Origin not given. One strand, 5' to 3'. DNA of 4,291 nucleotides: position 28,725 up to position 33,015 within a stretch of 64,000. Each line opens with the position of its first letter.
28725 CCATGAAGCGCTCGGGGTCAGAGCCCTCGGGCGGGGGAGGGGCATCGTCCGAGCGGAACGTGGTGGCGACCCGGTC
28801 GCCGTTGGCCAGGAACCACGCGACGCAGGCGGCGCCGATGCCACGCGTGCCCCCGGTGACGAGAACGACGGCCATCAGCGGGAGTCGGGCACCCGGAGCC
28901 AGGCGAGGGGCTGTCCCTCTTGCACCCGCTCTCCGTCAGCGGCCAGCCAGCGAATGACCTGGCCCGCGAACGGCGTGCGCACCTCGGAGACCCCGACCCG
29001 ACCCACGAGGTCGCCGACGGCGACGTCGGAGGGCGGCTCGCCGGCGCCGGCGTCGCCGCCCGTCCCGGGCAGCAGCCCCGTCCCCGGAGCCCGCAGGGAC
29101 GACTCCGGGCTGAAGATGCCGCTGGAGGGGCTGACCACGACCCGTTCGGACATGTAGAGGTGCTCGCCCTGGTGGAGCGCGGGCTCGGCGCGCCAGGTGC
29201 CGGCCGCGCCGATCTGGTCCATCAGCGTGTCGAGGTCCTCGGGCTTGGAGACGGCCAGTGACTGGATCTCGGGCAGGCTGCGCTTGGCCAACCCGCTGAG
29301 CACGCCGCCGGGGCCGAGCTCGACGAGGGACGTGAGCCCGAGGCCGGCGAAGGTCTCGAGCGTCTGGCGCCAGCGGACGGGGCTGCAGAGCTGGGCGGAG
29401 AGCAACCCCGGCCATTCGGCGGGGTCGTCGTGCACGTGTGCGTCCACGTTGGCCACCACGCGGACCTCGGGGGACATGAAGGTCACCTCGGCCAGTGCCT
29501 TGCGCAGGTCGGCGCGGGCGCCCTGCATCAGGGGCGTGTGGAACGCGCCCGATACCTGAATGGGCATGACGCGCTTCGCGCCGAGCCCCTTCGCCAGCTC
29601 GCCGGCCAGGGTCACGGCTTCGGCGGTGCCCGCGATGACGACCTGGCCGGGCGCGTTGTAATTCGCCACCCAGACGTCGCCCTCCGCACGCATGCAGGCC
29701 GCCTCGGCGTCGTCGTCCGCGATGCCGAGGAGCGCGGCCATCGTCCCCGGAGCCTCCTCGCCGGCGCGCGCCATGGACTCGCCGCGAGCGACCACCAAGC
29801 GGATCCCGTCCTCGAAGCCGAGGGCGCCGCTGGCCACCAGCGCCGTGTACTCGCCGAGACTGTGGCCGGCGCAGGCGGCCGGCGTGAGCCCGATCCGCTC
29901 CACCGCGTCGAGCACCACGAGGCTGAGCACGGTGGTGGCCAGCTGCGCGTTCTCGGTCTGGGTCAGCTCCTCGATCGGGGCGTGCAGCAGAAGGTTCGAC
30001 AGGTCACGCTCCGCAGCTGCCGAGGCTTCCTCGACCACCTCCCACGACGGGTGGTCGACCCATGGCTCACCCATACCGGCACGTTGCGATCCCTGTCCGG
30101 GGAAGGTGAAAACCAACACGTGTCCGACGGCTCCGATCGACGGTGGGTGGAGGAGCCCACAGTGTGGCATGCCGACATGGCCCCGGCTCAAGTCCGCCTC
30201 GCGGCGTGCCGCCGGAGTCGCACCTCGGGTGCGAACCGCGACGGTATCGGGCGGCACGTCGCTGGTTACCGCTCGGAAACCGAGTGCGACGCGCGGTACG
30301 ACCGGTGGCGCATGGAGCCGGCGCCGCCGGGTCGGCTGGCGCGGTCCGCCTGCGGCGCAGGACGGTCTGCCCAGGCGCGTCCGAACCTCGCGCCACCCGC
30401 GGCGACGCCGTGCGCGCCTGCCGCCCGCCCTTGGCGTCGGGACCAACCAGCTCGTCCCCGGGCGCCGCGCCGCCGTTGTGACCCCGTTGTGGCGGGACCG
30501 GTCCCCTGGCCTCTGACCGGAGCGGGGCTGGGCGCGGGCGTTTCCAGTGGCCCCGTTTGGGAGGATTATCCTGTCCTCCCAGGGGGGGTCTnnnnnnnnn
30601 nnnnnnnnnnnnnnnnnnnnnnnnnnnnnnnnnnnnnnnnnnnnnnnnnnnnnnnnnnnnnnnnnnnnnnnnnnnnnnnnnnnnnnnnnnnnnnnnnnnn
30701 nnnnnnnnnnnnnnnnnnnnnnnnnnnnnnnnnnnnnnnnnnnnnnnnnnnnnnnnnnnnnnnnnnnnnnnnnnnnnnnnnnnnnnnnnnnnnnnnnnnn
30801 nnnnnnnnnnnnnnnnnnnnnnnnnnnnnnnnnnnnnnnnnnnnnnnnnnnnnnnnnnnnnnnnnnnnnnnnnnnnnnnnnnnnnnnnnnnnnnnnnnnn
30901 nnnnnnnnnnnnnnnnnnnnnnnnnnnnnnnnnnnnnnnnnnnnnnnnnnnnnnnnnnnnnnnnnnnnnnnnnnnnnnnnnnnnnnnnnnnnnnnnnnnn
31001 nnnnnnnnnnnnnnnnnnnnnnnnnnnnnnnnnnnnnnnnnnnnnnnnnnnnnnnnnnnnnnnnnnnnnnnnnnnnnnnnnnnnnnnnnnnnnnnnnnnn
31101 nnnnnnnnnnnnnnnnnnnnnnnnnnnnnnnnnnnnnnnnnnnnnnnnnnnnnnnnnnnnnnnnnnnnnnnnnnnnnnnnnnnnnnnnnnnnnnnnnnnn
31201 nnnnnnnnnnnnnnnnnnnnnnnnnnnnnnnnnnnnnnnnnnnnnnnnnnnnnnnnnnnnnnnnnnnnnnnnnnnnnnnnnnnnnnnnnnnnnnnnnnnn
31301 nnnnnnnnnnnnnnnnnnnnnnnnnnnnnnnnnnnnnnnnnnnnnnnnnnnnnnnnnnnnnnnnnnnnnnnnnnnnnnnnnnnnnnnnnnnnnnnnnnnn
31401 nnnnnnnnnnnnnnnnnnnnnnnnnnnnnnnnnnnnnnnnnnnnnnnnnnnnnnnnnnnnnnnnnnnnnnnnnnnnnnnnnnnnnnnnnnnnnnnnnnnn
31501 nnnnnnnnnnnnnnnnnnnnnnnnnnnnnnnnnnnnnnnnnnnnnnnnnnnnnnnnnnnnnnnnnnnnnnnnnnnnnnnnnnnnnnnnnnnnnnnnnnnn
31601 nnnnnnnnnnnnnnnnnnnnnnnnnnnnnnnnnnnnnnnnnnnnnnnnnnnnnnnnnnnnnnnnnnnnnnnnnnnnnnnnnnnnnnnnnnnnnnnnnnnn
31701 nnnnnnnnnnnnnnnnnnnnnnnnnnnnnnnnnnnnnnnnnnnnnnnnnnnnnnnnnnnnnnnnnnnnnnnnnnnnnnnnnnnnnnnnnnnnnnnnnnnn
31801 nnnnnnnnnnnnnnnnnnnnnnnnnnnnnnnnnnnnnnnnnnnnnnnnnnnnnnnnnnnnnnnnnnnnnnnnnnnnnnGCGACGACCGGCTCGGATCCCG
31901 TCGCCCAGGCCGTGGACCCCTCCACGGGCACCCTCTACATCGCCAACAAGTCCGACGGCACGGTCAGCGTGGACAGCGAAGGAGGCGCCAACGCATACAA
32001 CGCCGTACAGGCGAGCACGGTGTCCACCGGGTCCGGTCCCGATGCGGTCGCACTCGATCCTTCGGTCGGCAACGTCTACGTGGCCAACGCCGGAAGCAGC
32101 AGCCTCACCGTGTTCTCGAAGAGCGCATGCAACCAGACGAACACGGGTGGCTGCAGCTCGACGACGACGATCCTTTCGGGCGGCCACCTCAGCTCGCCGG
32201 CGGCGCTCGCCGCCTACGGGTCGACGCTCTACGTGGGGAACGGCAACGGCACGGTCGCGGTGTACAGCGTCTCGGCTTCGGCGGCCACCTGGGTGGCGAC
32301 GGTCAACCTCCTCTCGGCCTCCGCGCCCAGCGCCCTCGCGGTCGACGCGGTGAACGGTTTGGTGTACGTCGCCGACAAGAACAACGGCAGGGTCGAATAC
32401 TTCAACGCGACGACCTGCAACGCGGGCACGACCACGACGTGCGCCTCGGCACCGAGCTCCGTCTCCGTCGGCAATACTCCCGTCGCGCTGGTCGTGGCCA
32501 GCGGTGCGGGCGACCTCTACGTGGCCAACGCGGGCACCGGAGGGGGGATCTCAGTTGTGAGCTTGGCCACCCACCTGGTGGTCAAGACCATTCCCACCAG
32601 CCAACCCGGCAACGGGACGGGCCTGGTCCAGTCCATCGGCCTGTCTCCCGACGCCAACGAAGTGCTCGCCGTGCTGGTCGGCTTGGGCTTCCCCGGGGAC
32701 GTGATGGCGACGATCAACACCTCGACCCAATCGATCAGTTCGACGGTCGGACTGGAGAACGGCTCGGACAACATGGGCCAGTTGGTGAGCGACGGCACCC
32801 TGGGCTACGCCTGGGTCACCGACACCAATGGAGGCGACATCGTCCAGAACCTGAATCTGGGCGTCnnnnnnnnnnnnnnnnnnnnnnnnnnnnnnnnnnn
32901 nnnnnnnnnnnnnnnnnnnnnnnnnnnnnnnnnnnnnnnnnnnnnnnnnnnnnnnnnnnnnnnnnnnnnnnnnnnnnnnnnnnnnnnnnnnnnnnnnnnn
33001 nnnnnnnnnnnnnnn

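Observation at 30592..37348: Giant secreted S53 peptidase with an architecture I have not seen described: sedolisin, intra-domain beta-propeller, ~12 MBG repeats, poly-Pro, GYW module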

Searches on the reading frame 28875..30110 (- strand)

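Call 34: search_protein_families(library=pfam, max_evalue=0.1, proteins=[window:28875-30110:-])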
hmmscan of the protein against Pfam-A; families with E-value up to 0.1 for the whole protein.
window:28875-30110:- (411 aa): 3 families
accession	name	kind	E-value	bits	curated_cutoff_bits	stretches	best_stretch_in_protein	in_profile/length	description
PF00698.26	Acyl_transf_1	-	1.1e-35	124.1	32.7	1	1-280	2-280/319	Acyl transferase domain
PF00364.28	Biotin_lipoyl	-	0.0046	17.2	22.1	1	376-405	2-36/73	Biotin-requiring enzyme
PF02749.22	QRPTase_N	-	0.018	15.7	27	0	373-403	28-58/82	Quinolinate phosphoribosyl transferase, N-terminal domain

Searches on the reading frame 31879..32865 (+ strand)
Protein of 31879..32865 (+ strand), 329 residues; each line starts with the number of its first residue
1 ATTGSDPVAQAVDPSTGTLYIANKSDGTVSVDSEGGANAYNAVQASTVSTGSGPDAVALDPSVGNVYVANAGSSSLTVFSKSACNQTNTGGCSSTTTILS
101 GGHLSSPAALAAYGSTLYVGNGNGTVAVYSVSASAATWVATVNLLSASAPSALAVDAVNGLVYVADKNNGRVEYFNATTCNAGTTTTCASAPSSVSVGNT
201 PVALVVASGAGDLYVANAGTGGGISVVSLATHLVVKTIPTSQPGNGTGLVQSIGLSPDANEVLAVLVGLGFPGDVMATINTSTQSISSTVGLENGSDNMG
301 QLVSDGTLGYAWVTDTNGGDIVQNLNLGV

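Call 47: search_protein_families(library=pfam, max_evalue=1, proteins=[window:31879-32865:+])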
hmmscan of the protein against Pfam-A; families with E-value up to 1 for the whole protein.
seq(329 aa): 3 families
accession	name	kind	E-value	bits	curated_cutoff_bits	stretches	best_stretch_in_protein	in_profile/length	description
PF01436.27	NHL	-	4.2e-10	39.6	20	2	150-172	4-25/28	NHL repeat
PF10282.15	Lactonase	-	6.8e-08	32.5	21.7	2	38-179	177-324/344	Lactonase, 7-bladed beta-propeller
PF23775.1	Beta-prop_RIG_2nd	-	0.16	11.8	80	0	104-138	119-154/278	RIG second beta-propeller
